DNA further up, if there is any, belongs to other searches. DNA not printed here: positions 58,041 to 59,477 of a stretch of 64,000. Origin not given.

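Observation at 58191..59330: Receiver domain fused directly to a GT2 glycosyltransferase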

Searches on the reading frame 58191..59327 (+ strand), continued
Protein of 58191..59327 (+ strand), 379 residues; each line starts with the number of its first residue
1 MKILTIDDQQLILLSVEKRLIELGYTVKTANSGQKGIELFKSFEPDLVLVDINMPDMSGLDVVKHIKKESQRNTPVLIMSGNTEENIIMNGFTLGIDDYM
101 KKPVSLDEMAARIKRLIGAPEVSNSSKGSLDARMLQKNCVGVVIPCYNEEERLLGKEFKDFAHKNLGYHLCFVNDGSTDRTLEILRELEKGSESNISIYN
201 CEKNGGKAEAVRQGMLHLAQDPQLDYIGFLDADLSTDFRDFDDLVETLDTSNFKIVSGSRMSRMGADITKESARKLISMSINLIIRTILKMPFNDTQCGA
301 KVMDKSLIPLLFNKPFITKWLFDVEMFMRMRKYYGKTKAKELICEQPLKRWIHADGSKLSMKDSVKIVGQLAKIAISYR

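Call 39: find_homologous_proteins(query=L038:10001-11134:+, max_evalue=1e-20)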
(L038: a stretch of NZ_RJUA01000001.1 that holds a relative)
Query L038:10001-11134:+ (378 aa): 7591 proteins with E <= 1e-20 among 8000 candidates; the best 120 are listed.
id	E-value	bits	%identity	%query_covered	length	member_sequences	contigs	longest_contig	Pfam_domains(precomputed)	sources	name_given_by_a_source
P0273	1.8e-248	842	100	100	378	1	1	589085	PF10111.15,PF00072.31,PF00535.33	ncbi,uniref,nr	ncbi:response regulator [Lacihabitans sp. LS3-19]|uniref:response regulator n=1 Tax=Lacihabitans sp.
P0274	3.2e-202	690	81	100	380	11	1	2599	PF13641.13,PF00072.31,PF00535.33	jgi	jgi:CheY-like chemotaxis protein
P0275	3.5e-194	663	79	100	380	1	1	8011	PF10111.15,PF00072.31,PF00535.33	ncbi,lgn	-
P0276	6.7e-194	662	79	100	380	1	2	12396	PF10111.15,PF00072.31,PF00535.33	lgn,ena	-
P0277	2.6e-193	660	79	100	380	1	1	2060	PF00072.31,PF00535.33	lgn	-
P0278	2.2e-192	657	78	100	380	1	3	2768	PF10111.15,PF00072.31,PF00535.33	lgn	-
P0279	2.4e-192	657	78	100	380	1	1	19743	PF00072.31,PF00535.33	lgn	-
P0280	1.2e-191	655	78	100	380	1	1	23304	PF10111.15,PF00072.31,PF00535.33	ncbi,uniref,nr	ncbi:response regulator [Lacihabitans soyangensis]|uniref:dolichyl-phosphate beta-glucosyltransferas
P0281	1.6e-191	654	78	100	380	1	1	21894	PF10111.15,PF00072.31,PF00535.33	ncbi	-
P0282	3.3e-191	653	78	100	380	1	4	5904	PF10111.15,PF00072.31,PF00535.33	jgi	jgi:CheY-like chemotaxis protein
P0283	2.2e-190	651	78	100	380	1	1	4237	PF10111.15,PF00072.31,PF00535.33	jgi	jgi:CheY-like chemotaxis protein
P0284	9.4e-190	649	78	100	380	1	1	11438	PF10111.15,PF00072.31,PF00535.33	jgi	jgi:CheY-like chemotaxis protein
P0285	4.7e-185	633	75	100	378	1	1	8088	PF10111.15,PF00072.31,PF00535.33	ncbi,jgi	jgi:CheY-like chemotaxis protein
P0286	1.6e-182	625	74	100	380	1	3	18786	PF00072.31,PF00535.33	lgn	-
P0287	6.1e-182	623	72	100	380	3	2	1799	PF00072.31,PF00535.33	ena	-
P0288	2.2e-181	621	73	100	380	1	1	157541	PF00072.31,PF00535.33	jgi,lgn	jgi:CheY-like chemotaxis protein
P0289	1.5e-180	618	73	100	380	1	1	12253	PF00072.31,PF00535.33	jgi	jgi:CheY-like chemotaxis protein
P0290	4.2e-180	617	73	100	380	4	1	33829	PF00072.31,PF00535.33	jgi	jgi:CheY-like chemotaxis protein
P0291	1.9e-177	608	72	100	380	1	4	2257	PF10111.15,PF00072.31,PF00535.33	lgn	-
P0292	2.8e-175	601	71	100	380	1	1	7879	PF00072.31,PF00535.33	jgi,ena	-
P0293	5.1e-175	600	71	100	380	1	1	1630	PF00072.31,PF00535.33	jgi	-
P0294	2.0e-173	595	71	100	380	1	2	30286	PF00072.31,PF00535.33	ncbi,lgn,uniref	ncbi:MAG: response regulator [Emticicia sp.]|uniref:response regulator n=1 Tax=Emticicia sp. TaxID=1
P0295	2.5e-173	595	69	100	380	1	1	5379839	PF00072.31,PF00535.33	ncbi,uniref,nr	ncbi:response regulator [Arcticibacterium luteifluviistationis]|uniref:dolichyl-phosphate beta-gluco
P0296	9.5e-172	589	69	100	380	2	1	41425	PF00072.31,PF00535.33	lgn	-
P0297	9.6e-171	586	69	100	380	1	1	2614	PF10111.15,PF00072.31,PF00535.33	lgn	-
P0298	2.5e-170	585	68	100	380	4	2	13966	PF00072.31,PF00535.33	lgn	-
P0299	3.6e-170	584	70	100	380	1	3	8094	PF00072.31,PF00535.33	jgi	-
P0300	5.4e-170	584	69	100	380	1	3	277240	PF10111.15,PF00072.31,PF00535.33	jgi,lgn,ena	jgi:DNA-binding response OmpR family regulator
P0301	5.8e-170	583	69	100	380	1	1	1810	PF10111.15,PF00072.31,PF00535.33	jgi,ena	-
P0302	7.0e-170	583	69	100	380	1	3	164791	PF10111.15,PF00072.31,PF00535.33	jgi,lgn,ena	jgi:hypothetical protein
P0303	7.3e-170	583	69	100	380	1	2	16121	PF10111.15,PF00072.31,PF00535.33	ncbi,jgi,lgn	jgi:DNA-binding response OmpR family regulator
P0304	2.1e-169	582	70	100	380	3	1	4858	PF00072.31,PF00535.33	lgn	-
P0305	4.8e-169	580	72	94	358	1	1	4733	PF00072.31,PF00535.33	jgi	jgi:CheY-like chemotaxis protein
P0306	5.0e-169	580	69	100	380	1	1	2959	PF10111.15,PF00072.31,PF00535.33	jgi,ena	-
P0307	1.3e-168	579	69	100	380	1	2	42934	PF10111.15,PF00072.31,PF00535.33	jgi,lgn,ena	jgi:DNA-binding response OmpR family regulator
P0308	1.6e-168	579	69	100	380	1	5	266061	PF10111.15,PF00072.31,PF00535.33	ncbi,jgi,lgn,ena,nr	jgi:DNA-binding response OmpR family regulator|nr:response regulator [uncultured Emticicia sp.]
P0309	2.3e-168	578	68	100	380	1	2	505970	PF00072.31,PF00535.33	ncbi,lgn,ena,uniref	ncbi:response regulator [uncultured Arcticibacterium sp.]|uniref:response regulator n=1 Tax=uncultur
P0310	4.6e-168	577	68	100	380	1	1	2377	PF10111.15,PF00072.31,PF00535.33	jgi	jgi:DNA-binding response OmpR family regulator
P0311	1.4e-167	576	69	100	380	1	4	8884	PF10111.15,PF00072.31,PF00535.33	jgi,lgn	jgi:DNA-binding response OmpR family regulator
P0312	2.8e-167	575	69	100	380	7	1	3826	PF00072.31,PF00535.33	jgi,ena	jgi:DNA-binding response OmpR family regulator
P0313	4.6e-167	574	69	96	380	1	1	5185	PF00072.31,PF00535.33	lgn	-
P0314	4.6e-167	574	69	100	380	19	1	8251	PF00072.31,PF00535.33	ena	-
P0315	2.6e-166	571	68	100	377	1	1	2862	PF00072.31,PF00535.33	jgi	jgi:CheY-like chemotaxis protein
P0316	9.2e-165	566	67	100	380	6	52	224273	PF10111.15,PF00072.31,PF00535.33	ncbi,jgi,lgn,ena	ncbi:MAG: CheY-like chemotaxis protein [Spirosomataceae bacterium]|jgi:CheY-like chemotaxis protein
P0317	2.6e-164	565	67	100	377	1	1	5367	PF00072.31,PF00535.33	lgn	-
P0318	5.5e-163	561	66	100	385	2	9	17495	PF00072.31,PF00535.33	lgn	-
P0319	6.1e-163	560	67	100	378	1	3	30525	PF00072.31,PF00535.33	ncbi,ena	-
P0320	6.5e-163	560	67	100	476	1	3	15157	PF00072.31,PF00535.33,PF13466.13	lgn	-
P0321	5.5e-162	557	66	100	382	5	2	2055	PF00072.31,PF00535.33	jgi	jgi:DNA-binding response OmpR family regulator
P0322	1.2e-161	556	66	100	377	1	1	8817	PF00072.31,PF00535.33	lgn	-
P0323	1.4e-161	556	66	100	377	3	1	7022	PF00072.31,PF00535.33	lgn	-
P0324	1.5e-161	556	66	100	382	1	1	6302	PF00072.31,PF00535.33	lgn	-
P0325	3.9e-161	554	66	100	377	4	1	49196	PF00072.31,PF00535.33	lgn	-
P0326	1.1e-160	553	65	100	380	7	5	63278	PF00072.31,PF00535.33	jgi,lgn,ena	-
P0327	9.2e-160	550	66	100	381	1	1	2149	PF00072.31,PF00535.33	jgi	jgi:DNA-binding response OmpR family regulator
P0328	1.5e-159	549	66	100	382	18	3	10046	PF00072.31,PF00535.33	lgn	-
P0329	2.5e-159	549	66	100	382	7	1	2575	PF00072.31,PF00535.33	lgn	-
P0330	4.3e-159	548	64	100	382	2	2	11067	PF00072.31,PF00535.33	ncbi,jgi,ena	jgi:hypothetical protein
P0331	7.5e-158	544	64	100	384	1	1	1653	PF13641.13,PF00072.31,PF00535.33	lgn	-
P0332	2.2e-157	542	65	100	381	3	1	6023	PF00072.31,PF00535.33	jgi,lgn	-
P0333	5.8e-157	541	63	100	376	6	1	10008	PF00072.31,PF00535.33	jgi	jgi:DNA-binding response OmpR family regulator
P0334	1.7e-156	539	65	100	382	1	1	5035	PF00072.31,PF00535.33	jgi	jgi:CheY-like chemotaxis protein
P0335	1.1e-155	537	64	100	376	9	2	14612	PF00072.31,PF00535.33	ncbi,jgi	ncbi:MAG: CheY-like chemotaxis protein [Algoriphagus sp.]|jgi:CheY-like chemotaxis protein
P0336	2.1e-155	536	63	100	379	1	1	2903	PF00072.31,PF00535.33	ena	-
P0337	2.4e-155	535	64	100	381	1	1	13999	PF00072.31,PF00535.33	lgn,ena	-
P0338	3.1e-155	535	63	100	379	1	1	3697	PF00072.31,PF00535.33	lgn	-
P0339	1.8e-154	533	63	99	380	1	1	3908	PF00072.31,PF00535.33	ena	-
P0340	2.8e-154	532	64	100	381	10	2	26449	PF00072.31,PF00535.33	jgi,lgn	jgi:CheY-like chemotaxis protein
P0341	5.8e-154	531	61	100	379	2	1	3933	PF13641.13,PF00072.31,PF00535.33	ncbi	-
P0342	1.5e-153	530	61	100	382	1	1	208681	PF00072.31,PF00535.33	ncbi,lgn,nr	ncbi:MAG: response regulator [Williamsia sp.]|nr:response regulator [Williamsia sp.]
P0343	3.2e-153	528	63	100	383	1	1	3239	PF00072.31,PF00535.33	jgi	jgi:CheY-like chemotaxis protein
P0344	4.8e-153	528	62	100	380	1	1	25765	PF00072.31,PF00535.33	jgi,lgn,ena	-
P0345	5.4e-153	528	60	100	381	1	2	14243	PF00072.31,PF00535.33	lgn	-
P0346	8.7e-153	527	63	100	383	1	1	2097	PF00072.31,PF00535.33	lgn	-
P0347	1.0e-152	527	60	100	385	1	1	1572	PF00072.31,PF00535.33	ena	-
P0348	1.1e-152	527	62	100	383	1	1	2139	PF00072.31,PF00535.33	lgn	-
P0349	1.1e-152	527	62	100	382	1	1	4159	PF00072.31,PF00535.33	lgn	-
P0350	1.3e-152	526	63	100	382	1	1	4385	PF00072.31,PF00535.33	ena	-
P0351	1.3e-152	526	60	100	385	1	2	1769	PF00072.31,PF00535.33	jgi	-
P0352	2.6e-152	525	60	100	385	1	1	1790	PF00072.31,PF00535.33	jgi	-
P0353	3.1e-152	525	61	100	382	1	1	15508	PF13641.13,PF00072.31,PF00535.33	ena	-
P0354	4.0e-152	525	62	99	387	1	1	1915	PF00072.31,PF00535.33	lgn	-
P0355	4.7e-152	525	63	100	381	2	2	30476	PF00072.31,PF00535.33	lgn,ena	-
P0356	8.1e-152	524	63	100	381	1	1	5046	PF00072.31,PF00535.33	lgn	-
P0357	1.2e-151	523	62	100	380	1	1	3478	PF00072.31,PF00535.33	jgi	jgi:CheY-like chemotaxis protein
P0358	1.7e-151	523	63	100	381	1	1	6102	PF13641.13,PF00072.31,PF00535.33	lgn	-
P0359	4.7e-151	521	61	100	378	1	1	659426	PF13641.13,PF00072.31,PF00535.33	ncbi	-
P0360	4.9e-151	521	63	100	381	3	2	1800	PF00072.31,PF00535.33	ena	-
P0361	8.1e-151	521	63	100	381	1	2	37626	PF00072.31,PF00535.33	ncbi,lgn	-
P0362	9.0e-151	520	61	100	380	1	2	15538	PF00072.31,PF00535.33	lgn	-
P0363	1.1e-150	520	63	100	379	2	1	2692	PF13641.13,PF00072.31,PF00535.33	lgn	-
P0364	1.3e-150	520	61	100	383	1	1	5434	PF00072.31,PF00535.33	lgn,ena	-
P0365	1.6e-150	520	61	99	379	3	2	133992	PF00072.31,PF00535.33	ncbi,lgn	-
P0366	1.8e-150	519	61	100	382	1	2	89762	PF13641.13,PF00072.31,PF00535.33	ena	-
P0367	1.9e-150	519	62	100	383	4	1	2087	PF13641.13,PF00072.31,PF00535.33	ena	-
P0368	3.5e-150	518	61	100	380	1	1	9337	PF00072.31,PF00535.33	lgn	-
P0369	4.8e-150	518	60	100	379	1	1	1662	PF00072.31,PF00535.33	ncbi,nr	ncbi:MAG: response regulator [Melioribacteraceae bacterium]|nr:response regulator [Melioribacteracea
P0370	5.7e-150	518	60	100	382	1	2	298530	PF13641.13,PF00072.31,PF00535.33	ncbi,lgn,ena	-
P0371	5.9e-150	518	63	100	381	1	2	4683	PF00072.31,PF00535.33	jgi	jgi:CheY-like chemotaxis protein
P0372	6.0e-150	518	61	100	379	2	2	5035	PF00072.31,PF00535.33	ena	-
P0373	8.0e-150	517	61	100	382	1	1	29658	PF13641.13,PF00072.31,PF00535.33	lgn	-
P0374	1.6e-149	516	61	100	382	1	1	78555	PF00072.31,PF00535.33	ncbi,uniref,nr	ncbi:response regulator [Foetidibacter luteolus]|uniref:response regulator n=1 Tax=Foetidibacter lut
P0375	7.5e-149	514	61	100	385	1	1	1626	PF13641.13,PF00072.31,PF00535.33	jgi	jgi:DNA-binding response OmpR family regulator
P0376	7.6e-149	514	60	99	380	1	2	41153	PF00072.31,PF00535.33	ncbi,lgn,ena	-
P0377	1.5e-148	513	61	100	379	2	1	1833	PF00072.31,PF00535.33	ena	-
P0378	1.8e-148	513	60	100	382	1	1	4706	PF13641.13,PF00072.31,PF00535.33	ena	-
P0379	2.0e-148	513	60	100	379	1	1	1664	PF00072.31,PF00535.33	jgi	-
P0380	2.2e-148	512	60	100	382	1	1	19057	PF13641.13,PF00072.31,PF00535.33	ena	-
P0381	2.3e-148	512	60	100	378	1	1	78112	PF00072.31,PF00535.33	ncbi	-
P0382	2.8e-148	512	61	100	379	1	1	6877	PF00072.31,PF00535.33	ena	-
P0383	3.2e-148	512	61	100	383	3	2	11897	PF00072.31,PF00535.33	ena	-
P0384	3.8e-148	512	60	99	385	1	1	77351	PF00072.31,PF00535.33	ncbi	-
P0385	4.2e-148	512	61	100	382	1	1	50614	PF00072.31,PF00535.33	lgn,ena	-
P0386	8.9e-148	510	60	100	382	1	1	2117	PF13641.13,PF00072.31,PF00535.33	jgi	-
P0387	1.0e-147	510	59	99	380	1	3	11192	PF00072.31,PF00535.33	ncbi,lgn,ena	-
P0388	1.1e-147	510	60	100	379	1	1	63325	PF00072.31,PF00535.33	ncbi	-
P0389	1.2e-147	510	60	100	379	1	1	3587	PF00072.31,PF00535.33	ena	-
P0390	1.5e-147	510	61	100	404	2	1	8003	PF00072.31,PF00535.33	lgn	-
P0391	1.5e-147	510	60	100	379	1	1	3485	PF00072.31,PF00535.33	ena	-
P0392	1.8e-147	510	60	99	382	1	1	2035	PF00072.31,PF00535.33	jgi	-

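Call 40: search_protein_families(library=pfam, alignment_id=A3, max_evalue=0.1)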
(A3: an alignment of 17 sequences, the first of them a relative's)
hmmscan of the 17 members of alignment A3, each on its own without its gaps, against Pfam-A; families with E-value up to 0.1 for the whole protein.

A. member 1, L001:6607-9696:- (1029 aa): 1 family
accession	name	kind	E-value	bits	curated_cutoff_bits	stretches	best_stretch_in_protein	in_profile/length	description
PF10131.15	PTPS_related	-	0.0028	16.6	26.4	1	65-197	4-137/621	6-pyruvoyl-tetrahydropterin synthase related domain; membrane protein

B. families by the number of members that match (of 17 scanned): 7 families
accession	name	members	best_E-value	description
PF10131.15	PTPS_related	4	0.00067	6-pyruvoyl-tetrahydropterin synthase related domain; membrane protein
PF20176.3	DUF6541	1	0.00083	Family of unknown function (DUF6541)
PF12870.14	DUF4878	1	0.0062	Domain of unknown function (DUF4878)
PF03719.21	Ribosomal_S5_C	1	0.013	Ribosomal protein S5, C-terminal domain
PF13231.12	PMT_2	1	0.015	Dolichyl-phosphate-mannose-protein mannosyltransferase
PF04854.19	DUF624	1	0.022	Protein of unknown function, DUF624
PF05494.18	MlaC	1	0.073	MlaC protein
